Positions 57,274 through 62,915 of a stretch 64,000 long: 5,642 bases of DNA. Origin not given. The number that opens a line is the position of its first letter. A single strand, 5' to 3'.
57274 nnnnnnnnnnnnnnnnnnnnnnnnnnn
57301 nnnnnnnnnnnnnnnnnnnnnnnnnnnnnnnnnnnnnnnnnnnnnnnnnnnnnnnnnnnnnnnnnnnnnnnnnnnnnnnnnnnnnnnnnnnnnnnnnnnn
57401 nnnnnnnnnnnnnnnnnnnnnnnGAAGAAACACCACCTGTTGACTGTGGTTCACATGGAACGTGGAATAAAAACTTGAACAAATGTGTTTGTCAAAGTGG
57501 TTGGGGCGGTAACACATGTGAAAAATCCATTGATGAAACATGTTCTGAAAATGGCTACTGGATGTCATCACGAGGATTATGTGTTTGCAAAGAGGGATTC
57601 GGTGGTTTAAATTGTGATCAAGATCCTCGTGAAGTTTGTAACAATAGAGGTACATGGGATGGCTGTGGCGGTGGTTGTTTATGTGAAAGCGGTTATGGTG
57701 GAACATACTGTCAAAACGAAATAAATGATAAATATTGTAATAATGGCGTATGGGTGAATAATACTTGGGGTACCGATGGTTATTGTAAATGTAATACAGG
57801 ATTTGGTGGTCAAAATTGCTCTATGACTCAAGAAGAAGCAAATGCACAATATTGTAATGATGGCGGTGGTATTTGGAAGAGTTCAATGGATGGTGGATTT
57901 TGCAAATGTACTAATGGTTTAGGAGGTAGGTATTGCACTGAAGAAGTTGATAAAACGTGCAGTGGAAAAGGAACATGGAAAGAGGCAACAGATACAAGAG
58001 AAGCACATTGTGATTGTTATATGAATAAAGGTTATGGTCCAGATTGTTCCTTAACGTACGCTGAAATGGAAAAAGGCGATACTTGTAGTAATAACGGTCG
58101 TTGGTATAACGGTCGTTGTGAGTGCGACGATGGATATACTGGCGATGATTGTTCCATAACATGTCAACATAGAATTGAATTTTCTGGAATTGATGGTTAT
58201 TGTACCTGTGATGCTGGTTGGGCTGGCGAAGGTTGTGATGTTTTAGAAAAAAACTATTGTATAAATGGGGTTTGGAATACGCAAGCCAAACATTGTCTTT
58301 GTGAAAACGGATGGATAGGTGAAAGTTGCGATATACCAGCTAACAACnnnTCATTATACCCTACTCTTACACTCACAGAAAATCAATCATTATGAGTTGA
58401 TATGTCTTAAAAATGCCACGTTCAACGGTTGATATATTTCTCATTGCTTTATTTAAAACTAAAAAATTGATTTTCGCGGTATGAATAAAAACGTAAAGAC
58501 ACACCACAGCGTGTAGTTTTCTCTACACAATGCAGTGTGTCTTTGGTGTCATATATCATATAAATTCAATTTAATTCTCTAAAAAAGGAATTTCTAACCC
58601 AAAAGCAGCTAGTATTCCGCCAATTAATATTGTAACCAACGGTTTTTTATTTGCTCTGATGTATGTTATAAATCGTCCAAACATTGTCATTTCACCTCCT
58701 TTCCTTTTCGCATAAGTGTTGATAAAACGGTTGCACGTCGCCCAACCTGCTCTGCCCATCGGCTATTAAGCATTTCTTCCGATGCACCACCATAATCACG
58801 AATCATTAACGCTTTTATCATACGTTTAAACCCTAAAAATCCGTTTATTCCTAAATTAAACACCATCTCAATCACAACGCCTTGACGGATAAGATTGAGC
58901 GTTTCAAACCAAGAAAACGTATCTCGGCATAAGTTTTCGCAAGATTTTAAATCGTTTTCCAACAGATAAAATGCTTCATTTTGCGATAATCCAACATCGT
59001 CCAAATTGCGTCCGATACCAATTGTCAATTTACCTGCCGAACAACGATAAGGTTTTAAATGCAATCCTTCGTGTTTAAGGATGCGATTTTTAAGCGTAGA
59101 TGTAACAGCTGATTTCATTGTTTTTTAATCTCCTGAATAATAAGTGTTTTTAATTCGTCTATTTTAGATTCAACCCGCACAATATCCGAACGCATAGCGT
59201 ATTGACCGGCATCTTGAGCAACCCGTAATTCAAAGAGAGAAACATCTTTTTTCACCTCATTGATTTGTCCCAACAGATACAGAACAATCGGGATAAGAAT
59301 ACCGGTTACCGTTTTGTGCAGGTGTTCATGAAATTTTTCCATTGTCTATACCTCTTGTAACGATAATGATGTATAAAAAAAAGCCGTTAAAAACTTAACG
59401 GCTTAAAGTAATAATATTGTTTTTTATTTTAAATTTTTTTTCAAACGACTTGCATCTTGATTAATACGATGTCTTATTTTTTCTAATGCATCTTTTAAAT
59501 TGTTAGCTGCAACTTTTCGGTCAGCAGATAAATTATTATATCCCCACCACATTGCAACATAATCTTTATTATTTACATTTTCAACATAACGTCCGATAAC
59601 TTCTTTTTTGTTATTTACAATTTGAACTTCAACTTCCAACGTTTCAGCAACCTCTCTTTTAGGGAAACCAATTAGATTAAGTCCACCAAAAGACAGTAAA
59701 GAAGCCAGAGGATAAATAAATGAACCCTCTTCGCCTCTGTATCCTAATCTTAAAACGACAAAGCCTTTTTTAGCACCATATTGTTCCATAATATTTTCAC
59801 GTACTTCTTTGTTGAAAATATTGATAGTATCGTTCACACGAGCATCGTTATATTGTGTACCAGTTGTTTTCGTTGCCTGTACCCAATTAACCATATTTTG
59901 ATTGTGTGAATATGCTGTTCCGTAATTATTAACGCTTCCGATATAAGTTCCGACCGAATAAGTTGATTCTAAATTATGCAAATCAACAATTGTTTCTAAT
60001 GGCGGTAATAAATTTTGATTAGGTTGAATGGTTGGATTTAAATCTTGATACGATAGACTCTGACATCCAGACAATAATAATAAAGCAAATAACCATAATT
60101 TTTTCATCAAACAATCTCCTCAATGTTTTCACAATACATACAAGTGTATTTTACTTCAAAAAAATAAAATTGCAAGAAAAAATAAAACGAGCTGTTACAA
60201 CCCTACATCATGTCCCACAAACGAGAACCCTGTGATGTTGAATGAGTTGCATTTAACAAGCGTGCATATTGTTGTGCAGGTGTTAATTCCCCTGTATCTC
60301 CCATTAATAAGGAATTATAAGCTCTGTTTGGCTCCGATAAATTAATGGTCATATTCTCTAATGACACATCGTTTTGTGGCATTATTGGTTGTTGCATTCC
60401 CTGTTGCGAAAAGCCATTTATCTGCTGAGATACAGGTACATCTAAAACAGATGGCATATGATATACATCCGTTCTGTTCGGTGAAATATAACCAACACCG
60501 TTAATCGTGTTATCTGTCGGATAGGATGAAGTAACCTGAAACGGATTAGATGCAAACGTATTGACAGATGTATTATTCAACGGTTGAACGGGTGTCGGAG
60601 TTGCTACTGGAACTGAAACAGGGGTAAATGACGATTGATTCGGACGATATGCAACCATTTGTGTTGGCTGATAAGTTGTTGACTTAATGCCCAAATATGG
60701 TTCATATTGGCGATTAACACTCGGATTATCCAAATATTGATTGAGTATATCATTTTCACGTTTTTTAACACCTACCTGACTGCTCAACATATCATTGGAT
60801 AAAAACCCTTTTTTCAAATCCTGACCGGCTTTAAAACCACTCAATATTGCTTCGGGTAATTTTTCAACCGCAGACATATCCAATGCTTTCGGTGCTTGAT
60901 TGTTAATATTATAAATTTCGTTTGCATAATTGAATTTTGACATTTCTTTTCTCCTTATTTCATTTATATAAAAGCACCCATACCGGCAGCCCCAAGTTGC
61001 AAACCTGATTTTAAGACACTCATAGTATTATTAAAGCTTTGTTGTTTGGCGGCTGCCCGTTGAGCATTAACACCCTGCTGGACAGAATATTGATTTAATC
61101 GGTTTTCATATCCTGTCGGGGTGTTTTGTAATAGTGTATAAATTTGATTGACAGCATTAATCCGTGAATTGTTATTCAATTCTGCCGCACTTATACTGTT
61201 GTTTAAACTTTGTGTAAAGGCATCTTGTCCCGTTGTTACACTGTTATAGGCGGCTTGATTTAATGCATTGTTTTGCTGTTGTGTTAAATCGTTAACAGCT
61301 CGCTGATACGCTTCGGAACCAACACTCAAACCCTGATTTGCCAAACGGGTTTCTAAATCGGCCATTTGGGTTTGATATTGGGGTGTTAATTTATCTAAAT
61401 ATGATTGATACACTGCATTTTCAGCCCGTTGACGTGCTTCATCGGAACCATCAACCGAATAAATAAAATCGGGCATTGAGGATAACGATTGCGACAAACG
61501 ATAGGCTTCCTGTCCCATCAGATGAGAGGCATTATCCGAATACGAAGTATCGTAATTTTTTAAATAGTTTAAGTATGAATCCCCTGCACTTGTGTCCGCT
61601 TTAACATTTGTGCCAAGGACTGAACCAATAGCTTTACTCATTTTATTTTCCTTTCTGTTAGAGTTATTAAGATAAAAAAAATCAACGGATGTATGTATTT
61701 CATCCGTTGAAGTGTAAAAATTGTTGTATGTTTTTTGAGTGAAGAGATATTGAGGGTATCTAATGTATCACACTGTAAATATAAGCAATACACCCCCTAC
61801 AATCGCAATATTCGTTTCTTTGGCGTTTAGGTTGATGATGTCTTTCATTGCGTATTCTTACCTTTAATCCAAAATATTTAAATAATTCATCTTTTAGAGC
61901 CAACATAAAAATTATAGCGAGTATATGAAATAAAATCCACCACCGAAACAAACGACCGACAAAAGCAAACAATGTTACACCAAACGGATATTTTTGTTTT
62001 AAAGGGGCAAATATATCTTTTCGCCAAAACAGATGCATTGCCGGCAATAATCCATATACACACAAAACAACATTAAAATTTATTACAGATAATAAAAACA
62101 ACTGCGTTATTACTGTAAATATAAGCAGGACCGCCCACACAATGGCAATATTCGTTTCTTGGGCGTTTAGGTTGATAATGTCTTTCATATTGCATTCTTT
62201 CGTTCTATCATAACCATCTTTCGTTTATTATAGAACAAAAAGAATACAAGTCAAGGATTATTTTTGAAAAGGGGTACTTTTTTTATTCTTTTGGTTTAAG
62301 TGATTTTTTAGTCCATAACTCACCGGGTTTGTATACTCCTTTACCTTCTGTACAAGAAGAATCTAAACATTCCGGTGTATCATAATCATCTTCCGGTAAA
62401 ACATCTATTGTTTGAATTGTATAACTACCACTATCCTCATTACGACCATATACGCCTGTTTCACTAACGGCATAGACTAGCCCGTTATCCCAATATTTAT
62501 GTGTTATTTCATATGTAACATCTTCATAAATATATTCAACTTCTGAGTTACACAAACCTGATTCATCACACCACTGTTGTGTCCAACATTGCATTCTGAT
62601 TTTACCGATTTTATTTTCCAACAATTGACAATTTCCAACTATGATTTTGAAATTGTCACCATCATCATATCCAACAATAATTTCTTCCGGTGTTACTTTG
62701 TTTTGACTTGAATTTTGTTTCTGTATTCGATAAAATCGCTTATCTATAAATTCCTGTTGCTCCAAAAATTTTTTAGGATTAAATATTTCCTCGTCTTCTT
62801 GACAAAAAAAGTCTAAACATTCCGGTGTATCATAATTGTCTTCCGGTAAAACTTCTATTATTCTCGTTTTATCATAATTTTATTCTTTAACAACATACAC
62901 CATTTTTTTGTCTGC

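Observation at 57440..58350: Eight tandem EGF-like repeats in a bacterial protein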

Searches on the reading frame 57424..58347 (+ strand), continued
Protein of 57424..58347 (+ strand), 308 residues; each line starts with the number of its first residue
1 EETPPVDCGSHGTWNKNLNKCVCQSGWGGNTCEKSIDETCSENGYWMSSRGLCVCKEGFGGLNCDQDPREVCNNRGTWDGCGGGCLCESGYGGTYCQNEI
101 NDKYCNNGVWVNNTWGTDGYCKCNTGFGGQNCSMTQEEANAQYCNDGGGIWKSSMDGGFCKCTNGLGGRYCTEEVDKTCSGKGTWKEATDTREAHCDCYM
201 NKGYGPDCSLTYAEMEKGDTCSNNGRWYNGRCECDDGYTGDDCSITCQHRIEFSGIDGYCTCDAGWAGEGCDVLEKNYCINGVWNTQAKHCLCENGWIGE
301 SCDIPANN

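Call 65: search_protein_families(library=pfam, proteins=[P0138, P0213, P0203, P0154, P0161, P0180], max_evalue=0.01)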
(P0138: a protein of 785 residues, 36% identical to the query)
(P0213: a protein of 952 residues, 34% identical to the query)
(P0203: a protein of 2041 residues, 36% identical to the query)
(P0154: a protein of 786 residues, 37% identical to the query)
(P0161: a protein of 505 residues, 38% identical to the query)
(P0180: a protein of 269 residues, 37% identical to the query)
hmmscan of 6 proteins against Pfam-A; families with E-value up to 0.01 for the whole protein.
P0138 (785 aa): 5 families
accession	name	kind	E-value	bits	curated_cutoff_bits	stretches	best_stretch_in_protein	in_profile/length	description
PF23106.1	EGF_Teneurin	-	2e-40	137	24.3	7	539-565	3-28/30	Teneurin-like EGF domain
PF25024.1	EGF_TEN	-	3.4e-35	122.2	65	3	478-598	2-125/234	Teneurin EGF domain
PF07974.19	EGF_2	-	1.4e-20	73.7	22.1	3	662-691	1-32/32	EGF-like domain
PF00053.31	EGF_laminin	-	2.8e-10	40.6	21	1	662-704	3-44/49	Laminin EGF domain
PF01414.25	DSL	-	0.0044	17.7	24.2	1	459-503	1-44/46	Delta serrate ligand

P0213 (952 aa): 5 families
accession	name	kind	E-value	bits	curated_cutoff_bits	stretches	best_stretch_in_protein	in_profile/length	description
PF25024.1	EGF_TEN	-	1.9e-46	159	65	2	637-860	2-233/234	Teneurin EGF domain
PF23106.1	EGF_Teneurin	-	2.7e-30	104.5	24.3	4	792-817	4-28/30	Teneurin-like EGF domain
PF07705.17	CARDB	-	1.4e-23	83.4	22.7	3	124-225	10-99/101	CARDB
PF07974.19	EGF_2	-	1.2e-13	51.5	22.1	1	634-661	3-32/32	EGF-like domain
PF00053.31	EGF_laminin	-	6.4e-05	23.4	21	0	607-629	22-44/49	Laminin EGF domain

P0203 (2041 aa): 6 families
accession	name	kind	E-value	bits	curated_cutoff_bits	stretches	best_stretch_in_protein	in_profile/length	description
PF25024.1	EGF_TEN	-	2e-70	237.5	65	7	320-532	2-233/234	Teneurin EGF domain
PF23106.1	EGF_Teneurin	-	3.2e-36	123.5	24.3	7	1768-1794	4-30/30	Teneurin-like EGF domain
PF07974.19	EGF_2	-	0.0006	20.5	22.1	1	1762-1791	1-32/32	EGF-like domain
PF21700.4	EGF_DL_JAG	-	0.0015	19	27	1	332-346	11-25/26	Delta-like/Jagged, EGF-like domain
PF18372.7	I-EGF_1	-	0.0029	18.1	26.1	1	1766-1786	9-29/29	Integrin beta epidermal growth factor like domain 1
PF04863.19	EGF_alliinase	-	0.0061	17.4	25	1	1236-1278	15-55/55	Alliinase EGF-like domain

P0154 (786 aa): 3 families
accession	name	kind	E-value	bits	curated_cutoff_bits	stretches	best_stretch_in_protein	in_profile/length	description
PF25024.1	EGF_TEN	-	1.5e-21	77.6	65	1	266-481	11-220/234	Teneurin EGF domain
PF23106.1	EGF_Teneurin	-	3.3e-15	56.3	24.3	2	287-315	3-29/30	Teneurin-like EGF domain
PF01414.25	DSL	-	0.0042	17.8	24.2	1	439-482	1-45/46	Delta serrate ligand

P0161 (505 aa): 7 families
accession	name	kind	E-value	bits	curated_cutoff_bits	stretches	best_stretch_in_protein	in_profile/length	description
PF23106.1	EGF_Teneurin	-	2.3e-66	219.9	24.3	10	411-438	3-30/30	Teneurin-like EGF domain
PF25024.1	EGF_TEN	-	3.2e-58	197.6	65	3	257-376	2-125/234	Teneurin EGF domain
PF07974.19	EGF_2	-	1e-35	122.2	22.1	7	317-343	1-32/32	EGF-like domain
PF18720.7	EGF_Tenascin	-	3.5e-30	104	25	5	317-343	2-28/29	Tenascin EGF domain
PF00053.31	EGF_laminin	-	5e-06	27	21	0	289-313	13-33/49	Laminin EGF domain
PF00008.33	EGF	-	7.1e-06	26.6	21.5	0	317-341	4-31/32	EGF-like domain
PF23105.1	EGF_integrin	-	0.0067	16.9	27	0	278-304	5-31/45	Integrin EGF domain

P0180 (269 aa): 9 families
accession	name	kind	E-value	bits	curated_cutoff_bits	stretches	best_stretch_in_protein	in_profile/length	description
PF23106.1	EGF_Teneurin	-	4.4e-34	116.7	24.3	6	122-150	2-29/30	Teneurin-like EGF domain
PF25024.1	EGF_TEN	-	7.7e-28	98.1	65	3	185-263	16-92/234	Teneurin EGF domain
PF07974.19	EGF_2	-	5.8e-26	91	22.1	6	37-62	6-32/32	EGF-like domain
PF00053.31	EGF_laminin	-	9.1e-16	58.2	21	1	159-194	13-43/49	Laminin EGF domain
PF18720.7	EGF_Tenascin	-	2.2e-10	40.8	25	3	204-227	6-28/29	Tenascin EGF domain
PF18372.7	I-EGF_1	-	4.3e-08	33.5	26.1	0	148-177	1-29/29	Integrin beta epidermal growth factor like domain 1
PF21795.3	JAG1-like_EGF2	-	2.1e-05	24.9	27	1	162-184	2-24/25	Protein jagged-1-like, atypical EGF2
PF23301.1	EGF_PEAR1L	-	0.00078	19.8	37.5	1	241-262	15-36/49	Platelet endothelial aggregation receptor 1-like, EGF domain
PF21700.4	EGF_DL_JAG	-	0.0078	16.7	27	0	81-94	10-23/26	Delta-like/Jagged, EGF-like domain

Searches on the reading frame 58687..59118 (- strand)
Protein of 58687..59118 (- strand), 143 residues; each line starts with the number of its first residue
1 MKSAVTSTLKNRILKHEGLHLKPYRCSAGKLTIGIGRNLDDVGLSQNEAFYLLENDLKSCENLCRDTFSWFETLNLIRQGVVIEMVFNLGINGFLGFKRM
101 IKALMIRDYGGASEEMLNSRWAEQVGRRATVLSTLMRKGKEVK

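Call 8: search_protein_families(library=pfam, proteins=[window:58687-59118:-], max_evalue=0.01)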
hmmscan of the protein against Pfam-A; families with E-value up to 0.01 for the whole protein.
window:58687-59118:- (143 aa): 1 family
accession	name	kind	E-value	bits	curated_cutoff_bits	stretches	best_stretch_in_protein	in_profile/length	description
PF00959.24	Phage_lysozyme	-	3.3e-13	50.5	22.3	1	15-136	2-119/125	Phage lysozyme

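Call 15: search_protein_families(library=phrogs, proteins=[window:58687-59118:-], max_evalue=0.01)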
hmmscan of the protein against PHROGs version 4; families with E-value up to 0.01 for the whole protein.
window:58687-59118:- (143 aa): 6 families
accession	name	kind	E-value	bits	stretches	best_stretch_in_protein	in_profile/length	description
phrog_7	-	lysis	4.6e-17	62.4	1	8-121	557-673/873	endolysin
phrog_33534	-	unknown function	6e-16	59.2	1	68-140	8-86/94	-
phrog_13211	-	tail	8.4e-08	31.7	1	29-133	770-880/887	baseplate hub subunit and tail lysozyme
phrog_33083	-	lysis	2.2e-07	31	1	13-132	11-129/456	endolysin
phrog_15410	-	unknown function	2.8e-07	30.9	1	21-132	185-307/311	-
phrog_430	-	tail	1.2e-06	28.3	1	8-140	166-289/868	baseplate hub subunit and tail lysozyme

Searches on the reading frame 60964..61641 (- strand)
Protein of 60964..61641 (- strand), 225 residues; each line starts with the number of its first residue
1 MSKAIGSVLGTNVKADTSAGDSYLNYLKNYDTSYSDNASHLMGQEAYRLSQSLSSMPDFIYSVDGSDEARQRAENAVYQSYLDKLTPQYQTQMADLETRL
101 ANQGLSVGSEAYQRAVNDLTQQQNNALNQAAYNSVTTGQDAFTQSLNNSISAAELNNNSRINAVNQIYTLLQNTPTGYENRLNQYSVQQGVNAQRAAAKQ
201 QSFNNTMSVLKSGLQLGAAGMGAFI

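Call 8: search_protein_families(library=pfam, proteins=[window:60964-61641:-], max_evalue=0.01)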
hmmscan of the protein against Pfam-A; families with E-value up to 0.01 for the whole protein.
window:60964-61641:- (225 aa): 0 families

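Call 15: search_protein_families(library=phrogs, proteins=[window:60964-61641:-], max_evalue=0.01)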
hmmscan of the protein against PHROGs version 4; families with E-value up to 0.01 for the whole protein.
window:60964-61641:- (225 aa): 1 family
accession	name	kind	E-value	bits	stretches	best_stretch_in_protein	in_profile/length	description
phrog_6121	-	head and packaging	2e-18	68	1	27-188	86-250/392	virion structural protein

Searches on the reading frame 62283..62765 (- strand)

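Call 8: search_protein_families(library=pfam, proteins=[window:62283-62765:-], max_evalue=0.01)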
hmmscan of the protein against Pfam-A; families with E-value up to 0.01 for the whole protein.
window:62283-62765:- (160 aa): 1 family
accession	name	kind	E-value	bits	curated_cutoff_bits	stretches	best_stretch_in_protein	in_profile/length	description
PF21744.3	BAHCC1-like_Tudor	-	0.002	18.4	28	0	14-51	29-66/69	BAHCC1-like, Tudor domain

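Call 15: search_protein_families(library=phrogs, proteins=[window:62283-62765:-], max_evalue=0.01)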
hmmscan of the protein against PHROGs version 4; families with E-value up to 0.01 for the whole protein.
window:62283-62765:- (160 aa): 0 families
